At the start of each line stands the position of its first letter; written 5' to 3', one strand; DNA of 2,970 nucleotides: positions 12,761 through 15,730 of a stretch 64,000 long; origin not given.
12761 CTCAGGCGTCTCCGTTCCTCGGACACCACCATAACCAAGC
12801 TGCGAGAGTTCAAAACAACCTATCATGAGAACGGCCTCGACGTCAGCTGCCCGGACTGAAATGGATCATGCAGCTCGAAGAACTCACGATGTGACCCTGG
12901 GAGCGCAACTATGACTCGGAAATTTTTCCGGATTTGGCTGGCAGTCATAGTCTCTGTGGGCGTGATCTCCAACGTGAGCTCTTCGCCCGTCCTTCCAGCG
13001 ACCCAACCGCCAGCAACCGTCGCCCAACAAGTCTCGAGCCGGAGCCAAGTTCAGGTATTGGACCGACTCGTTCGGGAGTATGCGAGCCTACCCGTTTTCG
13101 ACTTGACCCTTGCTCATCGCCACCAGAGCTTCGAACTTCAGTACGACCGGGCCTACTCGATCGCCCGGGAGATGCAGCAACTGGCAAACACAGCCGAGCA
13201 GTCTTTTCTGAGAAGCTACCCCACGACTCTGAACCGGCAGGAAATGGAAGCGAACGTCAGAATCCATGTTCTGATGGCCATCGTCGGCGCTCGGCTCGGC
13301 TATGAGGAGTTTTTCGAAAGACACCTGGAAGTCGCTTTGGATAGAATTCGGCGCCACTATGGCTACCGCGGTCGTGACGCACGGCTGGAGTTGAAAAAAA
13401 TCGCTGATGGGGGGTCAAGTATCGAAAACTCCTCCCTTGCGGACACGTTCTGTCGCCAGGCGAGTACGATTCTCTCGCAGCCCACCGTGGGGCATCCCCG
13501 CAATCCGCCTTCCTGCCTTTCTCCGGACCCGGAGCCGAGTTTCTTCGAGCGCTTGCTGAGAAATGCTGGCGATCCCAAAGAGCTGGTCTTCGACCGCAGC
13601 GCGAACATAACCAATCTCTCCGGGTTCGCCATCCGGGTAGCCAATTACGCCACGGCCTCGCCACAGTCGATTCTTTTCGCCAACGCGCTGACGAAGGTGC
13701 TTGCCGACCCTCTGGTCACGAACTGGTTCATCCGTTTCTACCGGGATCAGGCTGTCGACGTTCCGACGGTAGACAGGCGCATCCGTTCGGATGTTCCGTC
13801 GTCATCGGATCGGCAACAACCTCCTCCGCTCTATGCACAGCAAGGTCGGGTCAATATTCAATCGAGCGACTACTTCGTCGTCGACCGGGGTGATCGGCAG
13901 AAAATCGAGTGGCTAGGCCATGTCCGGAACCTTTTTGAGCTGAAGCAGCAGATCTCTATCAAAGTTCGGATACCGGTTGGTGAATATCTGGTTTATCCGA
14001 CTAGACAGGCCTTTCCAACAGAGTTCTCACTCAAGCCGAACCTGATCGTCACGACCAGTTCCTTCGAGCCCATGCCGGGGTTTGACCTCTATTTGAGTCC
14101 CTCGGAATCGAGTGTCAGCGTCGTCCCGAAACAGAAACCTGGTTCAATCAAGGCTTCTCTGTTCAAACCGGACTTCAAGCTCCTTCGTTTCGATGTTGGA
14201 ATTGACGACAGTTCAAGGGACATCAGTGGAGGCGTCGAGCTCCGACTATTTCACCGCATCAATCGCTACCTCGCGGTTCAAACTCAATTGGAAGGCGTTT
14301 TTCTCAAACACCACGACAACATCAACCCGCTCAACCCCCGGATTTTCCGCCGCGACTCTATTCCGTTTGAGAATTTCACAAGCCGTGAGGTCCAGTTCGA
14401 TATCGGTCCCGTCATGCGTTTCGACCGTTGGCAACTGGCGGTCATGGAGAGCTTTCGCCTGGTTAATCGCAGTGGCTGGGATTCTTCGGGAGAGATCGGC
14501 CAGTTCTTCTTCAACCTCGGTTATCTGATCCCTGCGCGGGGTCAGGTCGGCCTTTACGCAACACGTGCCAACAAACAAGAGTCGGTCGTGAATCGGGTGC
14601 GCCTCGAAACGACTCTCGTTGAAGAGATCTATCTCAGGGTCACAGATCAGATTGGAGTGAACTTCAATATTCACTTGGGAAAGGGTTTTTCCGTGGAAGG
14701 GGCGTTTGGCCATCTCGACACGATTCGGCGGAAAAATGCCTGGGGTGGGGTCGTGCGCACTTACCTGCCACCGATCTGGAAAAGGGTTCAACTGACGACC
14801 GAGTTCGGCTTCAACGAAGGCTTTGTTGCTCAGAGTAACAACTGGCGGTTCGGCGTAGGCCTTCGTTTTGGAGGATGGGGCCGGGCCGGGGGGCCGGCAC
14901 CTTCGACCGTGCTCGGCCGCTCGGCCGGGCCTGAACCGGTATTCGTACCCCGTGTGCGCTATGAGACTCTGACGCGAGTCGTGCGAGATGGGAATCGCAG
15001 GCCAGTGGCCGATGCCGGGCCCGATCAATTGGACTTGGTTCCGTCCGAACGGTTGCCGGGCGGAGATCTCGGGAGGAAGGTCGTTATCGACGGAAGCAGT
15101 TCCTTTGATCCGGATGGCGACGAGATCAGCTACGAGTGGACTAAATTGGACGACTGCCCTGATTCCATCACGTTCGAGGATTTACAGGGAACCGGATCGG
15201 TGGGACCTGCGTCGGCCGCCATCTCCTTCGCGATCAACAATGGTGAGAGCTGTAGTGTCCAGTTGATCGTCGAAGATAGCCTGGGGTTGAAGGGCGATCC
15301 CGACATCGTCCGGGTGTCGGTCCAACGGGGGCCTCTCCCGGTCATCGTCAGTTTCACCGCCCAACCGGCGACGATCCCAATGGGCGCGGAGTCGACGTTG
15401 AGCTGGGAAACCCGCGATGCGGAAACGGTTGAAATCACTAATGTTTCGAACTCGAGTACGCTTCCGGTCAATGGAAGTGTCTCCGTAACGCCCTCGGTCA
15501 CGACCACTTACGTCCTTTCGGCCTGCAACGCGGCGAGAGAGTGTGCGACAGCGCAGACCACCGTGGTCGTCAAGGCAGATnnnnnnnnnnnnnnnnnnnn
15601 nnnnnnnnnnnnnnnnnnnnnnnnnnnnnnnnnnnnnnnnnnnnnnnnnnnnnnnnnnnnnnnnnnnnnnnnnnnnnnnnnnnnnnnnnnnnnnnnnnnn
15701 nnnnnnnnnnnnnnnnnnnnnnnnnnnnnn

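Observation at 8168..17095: Candidate novel surface system: five-gene operon of unknown membrane/secreted proteins ending in a giant beta-barrel + PKD + Ig-repeat protein (inverse-autotransporter-like?)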

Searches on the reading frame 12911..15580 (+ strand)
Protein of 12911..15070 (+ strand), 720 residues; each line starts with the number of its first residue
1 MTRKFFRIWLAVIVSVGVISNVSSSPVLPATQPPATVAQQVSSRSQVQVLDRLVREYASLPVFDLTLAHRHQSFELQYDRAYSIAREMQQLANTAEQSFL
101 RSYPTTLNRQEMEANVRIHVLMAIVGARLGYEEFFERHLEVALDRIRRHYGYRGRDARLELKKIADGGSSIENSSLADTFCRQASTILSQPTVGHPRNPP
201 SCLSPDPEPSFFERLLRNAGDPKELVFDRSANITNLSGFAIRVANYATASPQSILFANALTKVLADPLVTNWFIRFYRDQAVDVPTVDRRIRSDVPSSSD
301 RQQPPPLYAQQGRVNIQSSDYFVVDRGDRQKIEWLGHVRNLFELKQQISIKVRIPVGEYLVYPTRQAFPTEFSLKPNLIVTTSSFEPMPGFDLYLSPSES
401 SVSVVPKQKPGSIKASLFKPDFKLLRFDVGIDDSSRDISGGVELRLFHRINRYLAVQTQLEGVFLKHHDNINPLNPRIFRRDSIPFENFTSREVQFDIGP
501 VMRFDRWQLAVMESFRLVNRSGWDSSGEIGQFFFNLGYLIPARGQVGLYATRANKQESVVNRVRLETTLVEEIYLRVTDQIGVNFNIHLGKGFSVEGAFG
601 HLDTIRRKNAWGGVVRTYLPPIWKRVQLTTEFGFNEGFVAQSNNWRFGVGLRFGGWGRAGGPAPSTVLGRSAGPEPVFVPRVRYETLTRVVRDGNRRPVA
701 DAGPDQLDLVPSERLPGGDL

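Call 10: find_homologous_proteins(query=window:12911-15070:+, max_evalue=0.001)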
Query window:12911-15070:+ (720 aa): 4 proteins with E <= 0.001 among 8000 candidates.
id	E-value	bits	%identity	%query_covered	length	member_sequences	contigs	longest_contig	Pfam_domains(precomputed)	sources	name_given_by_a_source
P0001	0.0e+0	1635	100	100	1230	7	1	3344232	-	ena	-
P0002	0.0e+0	1459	89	100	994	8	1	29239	-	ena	-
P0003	0.0e+0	1458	90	100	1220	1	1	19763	-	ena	-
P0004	2.9e-221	755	100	46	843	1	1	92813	-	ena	-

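Call 11: find_encoding_contigs(protein=P0002, flank=10000, max_places=4)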
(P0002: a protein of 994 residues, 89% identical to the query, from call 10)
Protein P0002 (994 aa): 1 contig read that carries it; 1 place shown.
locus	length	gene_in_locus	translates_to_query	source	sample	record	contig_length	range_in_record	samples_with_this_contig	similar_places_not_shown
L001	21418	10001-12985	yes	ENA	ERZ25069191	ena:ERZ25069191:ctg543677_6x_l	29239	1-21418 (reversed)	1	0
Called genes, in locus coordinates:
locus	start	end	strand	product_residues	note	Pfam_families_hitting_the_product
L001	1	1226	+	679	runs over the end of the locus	PF02384:N6_Mtase (faint), PF07669:Eco57I (weak)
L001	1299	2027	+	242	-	-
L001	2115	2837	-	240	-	PF13610:DDE_Tnp_IS240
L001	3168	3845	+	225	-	PF01656:CbiA, PF07015:VirC1, PF09140:MipZ (faint), PF13614:AAA_31 (weak)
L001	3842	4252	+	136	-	-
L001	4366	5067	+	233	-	PF00665:rve (faint), PF13610:DDE_Tnp_IS240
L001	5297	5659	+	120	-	-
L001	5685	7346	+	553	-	-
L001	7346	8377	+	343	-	-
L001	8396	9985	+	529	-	-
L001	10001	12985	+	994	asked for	-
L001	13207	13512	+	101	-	-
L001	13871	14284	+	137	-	-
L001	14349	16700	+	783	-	PF13620:CarboxypepD_reg, PF13715:CarbopepD_reg_2, PF07715:Plug, PF00593:TonB_dep_Rec_b-barrel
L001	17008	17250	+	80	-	-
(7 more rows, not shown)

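Call 12: find_encoding_contigs(protein=P0003, flank=10000, max_places=4)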
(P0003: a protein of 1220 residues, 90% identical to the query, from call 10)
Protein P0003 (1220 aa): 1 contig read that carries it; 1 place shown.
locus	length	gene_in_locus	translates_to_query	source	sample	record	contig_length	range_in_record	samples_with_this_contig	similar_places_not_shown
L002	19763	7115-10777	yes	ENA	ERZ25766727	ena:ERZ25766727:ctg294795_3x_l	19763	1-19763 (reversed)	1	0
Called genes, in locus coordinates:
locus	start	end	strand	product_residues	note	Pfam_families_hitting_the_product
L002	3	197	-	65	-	?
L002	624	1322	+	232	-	-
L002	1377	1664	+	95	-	-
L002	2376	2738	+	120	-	-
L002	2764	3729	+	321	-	-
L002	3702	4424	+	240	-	-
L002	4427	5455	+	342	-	-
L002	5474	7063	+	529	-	-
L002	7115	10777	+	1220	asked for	-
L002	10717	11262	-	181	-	-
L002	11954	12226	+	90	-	PF03869:Arc (weak), PF22513:FitA-like_RHH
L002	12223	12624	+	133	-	PF01850:PIN, PF10130:PIN_2 (faint)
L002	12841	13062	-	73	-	PF01402:RHH_1 (weak)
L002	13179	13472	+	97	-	-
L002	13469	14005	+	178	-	-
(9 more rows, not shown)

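Call 13: find_encoding_contigs(protein=P0001, flank=10000, max_places=4)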
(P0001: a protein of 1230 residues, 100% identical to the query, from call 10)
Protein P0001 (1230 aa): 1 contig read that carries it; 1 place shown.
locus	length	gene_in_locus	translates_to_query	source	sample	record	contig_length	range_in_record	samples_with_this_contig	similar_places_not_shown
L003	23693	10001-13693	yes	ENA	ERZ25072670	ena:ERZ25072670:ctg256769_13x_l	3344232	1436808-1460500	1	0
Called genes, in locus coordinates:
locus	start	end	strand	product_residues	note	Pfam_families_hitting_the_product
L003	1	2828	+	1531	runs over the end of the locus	PF00310:GATase_2, PF04898:Glu_syn_central, PF01645:Glu_synthase, PF01493:GXGXG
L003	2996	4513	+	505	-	PF14691:Fer4_20, PF00070:Pyr_redox (faint), PF01266:DAO (faint), PF01593:Amino_oxidase (weak), PF03486:HI0933_like (faint), PF07992:Pyr_redox_2, PF13450:NAD_binding_8, PF13738:Pyr_redox_3 (faint)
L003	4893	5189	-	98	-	-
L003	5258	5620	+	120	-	-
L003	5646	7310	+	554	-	-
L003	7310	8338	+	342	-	-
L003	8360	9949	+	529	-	-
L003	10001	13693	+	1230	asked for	-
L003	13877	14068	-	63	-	-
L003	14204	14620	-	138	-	-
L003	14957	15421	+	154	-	-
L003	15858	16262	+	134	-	PF00583:Acetyltransf_1, PF13673:Acetyltransf_10 (weak), PF13508:Acetyltransf_7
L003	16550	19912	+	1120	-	PF02517:Rce1-like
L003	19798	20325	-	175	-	-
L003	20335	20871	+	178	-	PF05593:RHS_repeat (weak)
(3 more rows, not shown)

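Call 26: search_solved_structures(query=window:12911-15070:+, max_evalue=10)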
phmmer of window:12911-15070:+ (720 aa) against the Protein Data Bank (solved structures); distinct sequences matched with E-value up to 10: 0.

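Call 39: search_protein_representatives(protein=window:12911-15010:+)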
Query: 700 residues. Proteins with E-value up to 0.001 (for the whole library): 129; up to 1e-10: 82; up to 1e-30: 19. The best 129 are listed.
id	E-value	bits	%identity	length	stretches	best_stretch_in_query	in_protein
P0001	0.0e+00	1587.7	100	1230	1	1-700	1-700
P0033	1.2e-143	496.3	46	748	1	29-700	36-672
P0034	9.2e-140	483.4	46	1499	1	75-700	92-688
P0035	3.9e-132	458.2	43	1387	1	29-700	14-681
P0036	6.6e-129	447.6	43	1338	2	33-589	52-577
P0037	9.6e-126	437.1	42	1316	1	47-700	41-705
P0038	7.5e-95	335.0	46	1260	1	305-700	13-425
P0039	1.0e-90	321.4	39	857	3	309-700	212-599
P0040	4.1e-78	279.7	40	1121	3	313-700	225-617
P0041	5.8e-78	279.2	36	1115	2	313-700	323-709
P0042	1.6e-75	271.2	43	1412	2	318-700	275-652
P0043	6.2e-74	265.9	38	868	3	318-700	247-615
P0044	1.9e-64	234.5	37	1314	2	224-700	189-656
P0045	1.7e-63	231.4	37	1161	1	225-700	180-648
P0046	2.4e-63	230.9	34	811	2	311-691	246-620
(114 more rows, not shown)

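Call 45: search_protein_families(library=pfam, alignment_id=A2, max_evalue=0.001)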
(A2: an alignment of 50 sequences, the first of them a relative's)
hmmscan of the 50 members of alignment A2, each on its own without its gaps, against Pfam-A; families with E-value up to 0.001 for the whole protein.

A. member 1, P0033 (748 aa): 0 families

B. families by the number of members that match (of 50 scanned): 20 families
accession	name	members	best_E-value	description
PF22352.2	K319L-like_PKD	47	2.5e-64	K319L-like, PKD domain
PF18911.6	PKD_4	43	1.5e-23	PKD domain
PF21027.3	Sde0182_C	34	1.4e-25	Cellulose-binding protein Sde0182, C-terminal domain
PF17963.7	Big_9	28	4.8e-19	Bacterial Ig domain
PF00691.25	OmpA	22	3.7e-19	OmpA family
PF02010.21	REJ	15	2.8e-14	REJ domain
PF00801.26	PKD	10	2.8e-07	PKD domain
PF07679.22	I-set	7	8.2e-07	Immunoglobulin I-set domain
PF24528.1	Ig_ADGRF3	6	5.4e-07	Adhesion G-protein coupled receptor F3-like, Ig-like domain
PF25549.1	DUF7927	2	1.8e-06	Domain of unknown function (DUF7927)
PF13895.12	Ig_2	2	1.4e-05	Immunoglobulin domain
PF06486.16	DUF1093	2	0.00026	Protein of unknown function (DUF1093)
PF08931.15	Caudo_bapla_RBP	1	8.7e-06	Lactophage receptor-binding protein C-terminal head domain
PF22839.2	DUF7015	1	1.9e-05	Domain of unknown function (DUF7015)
PF22084.1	UfSP_MPN_N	1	2.8e-05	Ufm1 specific protease UfSP N-terminal MPN domain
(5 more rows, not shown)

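Call 47: find_encoding_contigs(protein=P0034, flank=10000, max_places=3)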
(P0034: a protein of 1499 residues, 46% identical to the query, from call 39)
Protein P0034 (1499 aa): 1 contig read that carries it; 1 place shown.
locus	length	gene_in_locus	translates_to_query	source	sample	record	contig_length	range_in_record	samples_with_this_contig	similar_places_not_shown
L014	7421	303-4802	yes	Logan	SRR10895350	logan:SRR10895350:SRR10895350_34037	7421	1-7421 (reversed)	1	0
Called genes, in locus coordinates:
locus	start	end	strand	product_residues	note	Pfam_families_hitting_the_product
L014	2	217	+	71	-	?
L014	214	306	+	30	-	-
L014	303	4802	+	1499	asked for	PF22352:K319L-like_PKD (faint)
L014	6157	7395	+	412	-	-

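Call 48: find_encoding_contigs(protein=P0035, flank=10000, max_places=3)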
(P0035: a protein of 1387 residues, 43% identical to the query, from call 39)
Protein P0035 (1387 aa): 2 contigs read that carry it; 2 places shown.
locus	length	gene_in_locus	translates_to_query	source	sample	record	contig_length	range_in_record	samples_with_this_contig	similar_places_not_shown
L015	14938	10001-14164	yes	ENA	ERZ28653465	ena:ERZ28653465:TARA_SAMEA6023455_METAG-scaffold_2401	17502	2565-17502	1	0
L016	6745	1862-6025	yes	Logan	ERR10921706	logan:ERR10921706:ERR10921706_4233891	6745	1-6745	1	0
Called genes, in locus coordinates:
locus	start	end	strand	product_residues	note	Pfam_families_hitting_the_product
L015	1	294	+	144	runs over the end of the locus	-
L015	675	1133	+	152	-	-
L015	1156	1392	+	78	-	-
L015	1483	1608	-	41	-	-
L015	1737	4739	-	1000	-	PF00326:Peptidase_S9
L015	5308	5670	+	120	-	-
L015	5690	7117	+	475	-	-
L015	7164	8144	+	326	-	-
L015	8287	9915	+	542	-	-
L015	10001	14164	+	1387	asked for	-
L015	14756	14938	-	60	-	?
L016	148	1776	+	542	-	-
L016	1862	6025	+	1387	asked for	-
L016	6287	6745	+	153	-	?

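Call 50: predict_structure(alignment_id=A1)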
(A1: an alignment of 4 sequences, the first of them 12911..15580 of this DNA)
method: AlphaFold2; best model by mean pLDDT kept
length: 890 residues; sequences in the alignment: 4
mean_pLDDT: 29.1   pTM: 0.25
mean pLDDT of the five models: 29.1, 28.2, 27.0, 26.5, 25.2
residues with pLDDT >= 90: 0; 70-90: 28; 50-70: 70; < 50: 792
segments of 3 or more residues with pLDDT < 50: 3-6, 12-44, 62-73, 151-890
pLDDT, mean of each block of 10 residues (from residue 1): 47 39 26 27 56 68 39 55 70 70 59 71 64 66 65 46 40 31 28 23 24 27 26 32 33 37 34 30 21 20 21 20 20 19 20 20 23 22 30 30 29 22 20 22 20 19 19 20 19 17 21 24 24 23 19 20 18 19 20 21 22 20 21 20 20 20 19 19 19 23 23 20 18 23 25 27 23 29 29 27 28 26 24 28 25 22 24 24 21
secondary structure, 60 per line:
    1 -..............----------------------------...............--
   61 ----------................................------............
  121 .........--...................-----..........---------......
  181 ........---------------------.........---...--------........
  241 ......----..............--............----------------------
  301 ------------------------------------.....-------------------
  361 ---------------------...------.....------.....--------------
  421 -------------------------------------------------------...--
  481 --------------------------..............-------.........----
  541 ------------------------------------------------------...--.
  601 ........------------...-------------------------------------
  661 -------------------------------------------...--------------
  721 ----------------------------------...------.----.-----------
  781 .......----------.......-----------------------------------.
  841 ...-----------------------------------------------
elements in order (helices of 4 or more, strands of 3 or more residues): H2-15 H44-58 H71-102 H109-129 H132-150 H156-165 H175-188 H210-218 H233-246 H251-264 H267-278 H337-341 E391-395 E402-406 H507-520 H528-536 H600-608 E781-787 E798-804 E840-843
